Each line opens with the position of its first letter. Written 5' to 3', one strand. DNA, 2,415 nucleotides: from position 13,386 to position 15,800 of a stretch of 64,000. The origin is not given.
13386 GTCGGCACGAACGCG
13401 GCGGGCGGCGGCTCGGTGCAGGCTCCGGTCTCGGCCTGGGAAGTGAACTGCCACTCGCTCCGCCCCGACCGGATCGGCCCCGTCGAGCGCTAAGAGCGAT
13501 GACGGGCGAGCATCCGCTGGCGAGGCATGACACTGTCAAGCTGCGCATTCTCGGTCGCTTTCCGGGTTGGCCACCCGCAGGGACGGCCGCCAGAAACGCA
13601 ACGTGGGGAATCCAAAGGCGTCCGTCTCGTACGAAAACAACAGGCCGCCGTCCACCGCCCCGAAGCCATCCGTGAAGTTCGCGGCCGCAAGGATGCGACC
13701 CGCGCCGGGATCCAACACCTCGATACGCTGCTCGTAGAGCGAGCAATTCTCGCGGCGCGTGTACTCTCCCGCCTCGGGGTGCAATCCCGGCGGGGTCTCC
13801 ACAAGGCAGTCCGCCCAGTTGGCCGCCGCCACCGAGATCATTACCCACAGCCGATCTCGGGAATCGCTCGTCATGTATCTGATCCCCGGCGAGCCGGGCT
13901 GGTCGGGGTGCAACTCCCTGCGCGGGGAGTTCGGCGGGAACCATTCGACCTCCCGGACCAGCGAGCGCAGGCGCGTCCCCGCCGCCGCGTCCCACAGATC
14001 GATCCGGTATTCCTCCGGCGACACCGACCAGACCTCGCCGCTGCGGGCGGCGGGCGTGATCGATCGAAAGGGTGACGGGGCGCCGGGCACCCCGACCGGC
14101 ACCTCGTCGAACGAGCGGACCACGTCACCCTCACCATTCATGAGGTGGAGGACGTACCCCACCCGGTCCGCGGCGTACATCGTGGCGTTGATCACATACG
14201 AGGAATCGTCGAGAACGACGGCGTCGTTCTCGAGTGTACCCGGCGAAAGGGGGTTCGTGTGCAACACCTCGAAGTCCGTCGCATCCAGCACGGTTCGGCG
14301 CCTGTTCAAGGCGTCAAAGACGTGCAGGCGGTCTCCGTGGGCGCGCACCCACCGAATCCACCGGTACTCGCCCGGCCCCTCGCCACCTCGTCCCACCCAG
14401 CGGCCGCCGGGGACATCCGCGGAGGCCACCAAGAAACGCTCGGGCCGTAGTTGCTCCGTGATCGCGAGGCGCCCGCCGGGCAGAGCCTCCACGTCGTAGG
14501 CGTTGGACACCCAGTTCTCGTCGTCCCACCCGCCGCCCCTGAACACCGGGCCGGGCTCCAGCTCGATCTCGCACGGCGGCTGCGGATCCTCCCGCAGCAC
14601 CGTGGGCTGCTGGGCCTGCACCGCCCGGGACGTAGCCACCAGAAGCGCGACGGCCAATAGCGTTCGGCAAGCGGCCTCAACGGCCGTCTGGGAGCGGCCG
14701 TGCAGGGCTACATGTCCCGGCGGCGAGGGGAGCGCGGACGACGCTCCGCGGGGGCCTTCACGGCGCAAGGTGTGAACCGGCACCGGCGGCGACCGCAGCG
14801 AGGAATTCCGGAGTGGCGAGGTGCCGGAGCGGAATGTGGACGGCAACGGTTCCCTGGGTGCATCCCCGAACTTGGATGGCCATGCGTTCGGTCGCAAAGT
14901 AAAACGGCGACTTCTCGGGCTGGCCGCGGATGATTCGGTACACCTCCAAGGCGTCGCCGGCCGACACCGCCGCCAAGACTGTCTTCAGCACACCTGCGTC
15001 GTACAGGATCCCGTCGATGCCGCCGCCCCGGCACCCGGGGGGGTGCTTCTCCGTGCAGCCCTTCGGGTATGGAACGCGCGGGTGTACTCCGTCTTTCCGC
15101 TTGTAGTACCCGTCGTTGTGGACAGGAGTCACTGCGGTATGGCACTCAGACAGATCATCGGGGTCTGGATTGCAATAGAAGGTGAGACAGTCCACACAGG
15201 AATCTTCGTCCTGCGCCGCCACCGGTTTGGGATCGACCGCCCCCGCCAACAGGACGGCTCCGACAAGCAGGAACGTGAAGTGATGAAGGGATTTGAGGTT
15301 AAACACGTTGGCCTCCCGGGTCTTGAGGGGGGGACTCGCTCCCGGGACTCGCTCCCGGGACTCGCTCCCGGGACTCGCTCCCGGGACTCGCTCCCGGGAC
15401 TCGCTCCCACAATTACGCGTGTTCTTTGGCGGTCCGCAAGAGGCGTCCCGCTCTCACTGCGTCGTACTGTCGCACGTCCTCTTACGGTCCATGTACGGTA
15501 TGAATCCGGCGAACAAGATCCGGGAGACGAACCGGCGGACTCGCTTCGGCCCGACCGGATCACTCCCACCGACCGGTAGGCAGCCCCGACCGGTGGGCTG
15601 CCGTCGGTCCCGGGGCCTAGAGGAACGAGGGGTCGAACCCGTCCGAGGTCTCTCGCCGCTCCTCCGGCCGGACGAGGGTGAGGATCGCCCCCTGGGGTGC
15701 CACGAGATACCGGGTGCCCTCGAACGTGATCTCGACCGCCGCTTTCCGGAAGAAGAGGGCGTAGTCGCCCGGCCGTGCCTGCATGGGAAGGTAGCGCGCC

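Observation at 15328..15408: Perfect 6 x 13-bp tandem repeat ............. in the 5' region of a secreted Cys-rich protein gene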

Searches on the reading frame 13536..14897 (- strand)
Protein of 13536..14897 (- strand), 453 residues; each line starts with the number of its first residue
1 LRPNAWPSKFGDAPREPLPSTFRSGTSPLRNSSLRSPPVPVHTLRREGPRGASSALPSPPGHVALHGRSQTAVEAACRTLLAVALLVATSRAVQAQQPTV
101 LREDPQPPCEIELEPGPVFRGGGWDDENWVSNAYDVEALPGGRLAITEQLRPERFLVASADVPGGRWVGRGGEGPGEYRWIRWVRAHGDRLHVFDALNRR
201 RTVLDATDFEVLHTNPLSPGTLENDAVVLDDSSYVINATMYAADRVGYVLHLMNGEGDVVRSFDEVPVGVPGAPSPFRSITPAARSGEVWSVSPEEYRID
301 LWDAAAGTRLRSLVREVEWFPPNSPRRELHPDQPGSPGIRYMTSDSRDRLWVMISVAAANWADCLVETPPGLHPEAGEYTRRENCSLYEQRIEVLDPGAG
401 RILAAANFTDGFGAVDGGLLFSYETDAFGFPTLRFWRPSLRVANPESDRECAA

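Call 10: search_protein_families(library=pfam, proteins=[window:13536-14897:-], max_evalue=0.01)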
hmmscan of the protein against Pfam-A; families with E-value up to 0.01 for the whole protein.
window:13536-14897:- (453 aa): 0 families

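Call 32: search_protein_families(library=ncbifam, proteins=[window:13536-14897:-], max_evalue=0.1)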
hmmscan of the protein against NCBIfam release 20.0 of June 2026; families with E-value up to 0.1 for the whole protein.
window:13536-14897:- (453 aa): 0 families

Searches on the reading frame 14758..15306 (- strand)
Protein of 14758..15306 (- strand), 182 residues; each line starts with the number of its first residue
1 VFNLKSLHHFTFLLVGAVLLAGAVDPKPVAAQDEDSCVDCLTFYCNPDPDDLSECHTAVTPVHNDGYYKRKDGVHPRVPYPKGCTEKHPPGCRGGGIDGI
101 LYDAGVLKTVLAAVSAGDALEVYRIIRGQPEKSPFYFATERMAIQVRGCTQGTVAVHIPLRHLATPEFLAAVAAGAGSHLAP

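Call 10: search_protein_families(library=pfam, proteins=[window:14758-15306:-], max_evalue=0.01)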
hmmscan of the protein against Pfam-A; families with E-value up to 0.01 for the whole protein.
window:14758-15306:- (182 aa): 0 families

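Call 11: find_encoding_contigs(protein=window:14758-15306:-, flank=5000, max_places=10)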
Protein window:14758-15306:- (182 aa): 1 contig read that carries it; 1 place shown.
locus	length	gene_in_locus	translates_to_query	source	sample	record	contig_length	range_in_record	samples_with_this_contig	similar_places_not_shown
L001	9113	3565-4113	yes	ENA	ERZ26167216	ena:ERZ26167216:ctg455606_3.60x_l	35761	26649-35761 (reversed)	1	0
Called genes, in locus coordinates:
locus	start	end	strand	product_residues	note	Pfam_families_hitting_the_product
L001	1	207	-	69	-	?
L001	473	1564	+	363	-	-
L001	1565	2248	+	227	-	-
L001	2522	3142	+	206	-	-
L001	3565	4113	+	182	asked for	-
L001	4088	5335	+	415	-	-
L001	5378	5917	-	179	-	-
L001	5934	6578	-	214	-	-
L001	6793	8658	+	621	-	PF00009:GTP_EFTU, PF03144:GTP_EFTU_D2, PF00679:EFG_C, PF21018:BipA_C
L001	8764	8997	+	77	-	-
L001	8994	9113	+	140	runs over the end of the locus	PF01850:PIN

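Call 16: find_homologous_proteins(query=window:14758-15306:-, max_evalue=0.001)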
Query window:14758-15306:- (182 aa): 4 proteins with E <= 0.001 among 1178 candidates.
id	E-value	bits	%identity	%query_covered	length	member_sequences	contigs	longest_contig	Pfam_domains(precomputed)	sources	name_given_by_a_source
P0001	2.0e-121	421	100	100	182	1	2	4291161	-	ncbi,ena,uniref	ncbi:hypothetical protein [Candidatus Palauibacter sp.]|uniref:hypothetical protein n=1 Tax=Candidat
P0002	9.9e-90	317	81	100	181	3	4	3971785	-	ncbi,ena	-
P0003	4.8e-30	123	58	65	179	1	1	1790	-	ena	-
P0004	2.8e-27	114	61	57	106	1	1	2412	-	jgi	jgi:hypothetical protein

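Call 24: find_encoding_contigs(protein=P0002, flank=3000, max_places=10)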
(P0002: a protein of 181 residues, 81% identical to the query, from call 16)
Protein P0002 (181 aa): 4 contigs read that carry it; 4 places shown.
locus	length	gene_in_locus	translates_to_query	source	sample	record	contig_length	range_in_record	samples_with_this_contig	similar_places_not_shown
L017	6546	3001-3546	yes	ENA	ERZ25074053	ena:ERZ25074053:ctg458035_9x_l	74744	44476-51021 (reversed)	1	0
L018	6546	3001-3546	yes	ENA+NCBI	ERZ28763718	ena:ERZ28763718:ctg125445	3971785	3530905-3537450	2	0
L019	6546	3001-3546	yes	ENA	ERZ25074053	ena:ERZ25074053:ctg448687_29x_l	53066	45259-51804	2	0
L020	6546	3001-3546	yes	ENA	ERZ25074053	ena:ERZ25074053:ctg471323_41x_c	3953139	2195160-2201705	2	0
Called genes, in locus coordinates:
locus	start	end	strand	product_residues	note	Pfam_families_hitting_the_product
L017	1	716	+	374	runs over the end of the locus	-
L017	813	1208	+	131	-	PF00166:Cpn10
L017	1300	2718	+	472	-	PF05598:DUF772, PF01609:DDE_Tnp_1, PF13751:DDE_Tnp_1_6 (faint)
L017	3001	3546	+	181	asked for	-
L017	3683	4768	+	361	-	-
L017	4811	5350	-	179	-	-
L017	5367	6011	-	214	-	-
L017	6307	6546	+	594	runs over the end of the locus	PF00009:GTP_EFTU, PF03144:GTP_EFTU_D2, PF00679:EFG_C, PF21018:BipA_C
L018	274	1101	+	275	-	-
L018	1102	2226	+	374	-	-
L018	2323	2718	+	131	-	PF00166:Cpn10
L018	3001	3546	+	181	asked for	-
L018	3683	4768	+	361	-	-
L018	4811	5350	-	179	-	-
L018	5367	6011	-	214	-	-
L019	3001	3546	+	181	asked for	-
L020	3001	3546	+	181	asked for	-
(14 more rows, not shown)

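Call 25: find_encoding_contigs(protein=P0003, flank=3000, max_places=10)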
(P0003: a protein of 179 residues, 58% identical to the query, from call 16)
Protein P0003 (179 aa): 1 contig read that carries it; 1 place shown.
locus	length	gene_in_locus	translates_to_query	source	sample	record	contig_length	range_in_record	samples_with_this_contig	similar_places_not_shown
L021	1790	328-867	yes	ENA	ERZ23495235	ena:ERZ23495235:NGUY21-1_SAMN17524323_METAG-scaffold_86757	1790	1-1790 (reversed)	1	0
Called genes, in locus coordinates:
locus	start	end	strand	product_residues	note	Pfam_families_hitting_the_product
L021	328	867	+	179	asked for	-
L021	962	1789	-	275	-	?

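Call 26: find_encoding_contigs(protein=P0004, flank=3000, max_places=10)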
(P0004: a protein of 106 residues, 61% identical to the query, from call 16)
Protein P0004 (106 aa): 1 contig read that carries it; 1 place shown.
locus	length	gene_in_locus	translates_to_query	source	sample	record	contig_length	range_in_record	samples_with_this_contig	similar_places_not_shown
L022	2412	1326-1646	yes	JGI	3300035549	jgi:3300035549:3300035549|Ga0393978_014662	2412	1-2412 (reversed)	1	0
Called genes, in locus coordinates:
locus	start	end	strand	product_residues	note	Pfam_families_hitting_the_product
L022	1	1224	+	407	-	?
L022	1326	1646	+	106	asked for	-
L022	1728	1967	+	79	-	-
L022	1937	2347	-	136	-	PF13709:DUF4159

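Call 32: search_protein_families(library=ncbifam, proteins=[window:14758-15306:-], max_evalue=0.1)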
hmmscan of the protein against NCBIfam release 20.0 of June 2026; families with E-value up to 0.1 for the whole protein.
window:14758-15306:- (182 aa): 0 families

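Call 45: search_protein_families(library=pfam, proteins=[L017:3683-4768:+], max_evalue=1)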
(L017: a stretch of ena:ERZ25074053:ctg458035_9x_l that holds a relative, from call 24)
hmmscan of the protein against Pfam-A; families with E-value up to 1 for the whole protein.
L017:3683-4768:+ (361 aa): 0 families

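Call 68: predict_structure(alignment_id=A2)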
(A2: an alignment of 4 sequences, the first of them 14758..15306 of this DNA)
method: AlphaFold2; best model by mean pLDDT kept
length: 182 residues; sequences in the alignment: 4
mean_pLDDT: 45.8   pTM: 0.43
mean pLDDT of the five models: 45.8, 38.5, 38.5, 37.4, 35.4
residues with pLDDT >= 90: 0; 70-90: 21; 50-70: 47; < 50: 114
segments of 3 or more residues with pLDDT < 50: 1-9, 16-104, 148-155, 176-178, 180-182
pLDDT, mean of each block of 10 residues (from residue 1): 46 47 30 27 35 35 32 31 30 28 54 63 75 64 53 48 69 60 43
secondary structure, 60 per line:
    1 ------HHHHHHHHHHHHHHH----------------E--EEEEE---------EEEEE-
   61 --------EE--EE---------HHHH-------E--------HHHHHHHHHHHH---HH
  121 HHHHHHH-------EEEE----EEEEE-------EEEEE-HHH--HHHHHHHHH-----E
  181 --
elements in order: H7-21 E41-45 E55-59 H84-87 H104-115 H119-127 E135-138 E143-147 E155-159 H166-174

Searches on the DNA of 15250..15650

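Call 42: search_rna_families(source=window, start=15250, end=15650, threshold=evalue, max_evalue=10)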
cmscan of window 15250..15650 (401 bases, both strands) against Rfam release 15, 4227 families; matches with E-value up to 10: 7.
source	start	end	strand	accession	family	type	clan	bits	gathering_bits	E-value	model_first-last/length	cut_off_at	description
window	15316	15390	+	RF03525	mir-1343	Gene; miRNA;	-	17.2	51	3.7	1-82/82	no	mir-1343 microRNA precursor family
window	15303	15379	+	RF02784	SorX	Gene; sRNA;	-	16.8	46.6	0.17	1-73/73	no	Singlet oxygen resistance RNA X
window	15568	15598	-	RF01988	SECIS_2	Cis-reg;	-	14.5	70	6.9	13-43/55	no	Selenocysteine insertion sequence 2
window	15341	15388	+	RF01547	TB6Cs1H3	Gene; snRNA; snoRNA; HACA-box;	-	13.2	40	9.2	1-64/64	no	Trypanosomatid snoRNA TB6Cs1H3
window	15414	15453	+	RF00039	DicF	Gene; antisense;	-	12.4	48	5.8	1-52/52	no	DicF RNA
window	15354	15373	-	RF01789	EBER1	Gene; sRNA;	-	11.1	50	6.9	62-81/166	no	Epstein-Barr virus EBER1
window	15380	15399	-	RF01789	EBER1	Gene; sRNA;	-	11.1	50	6.9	62-81/166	no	Epstein-Barr virus EBER1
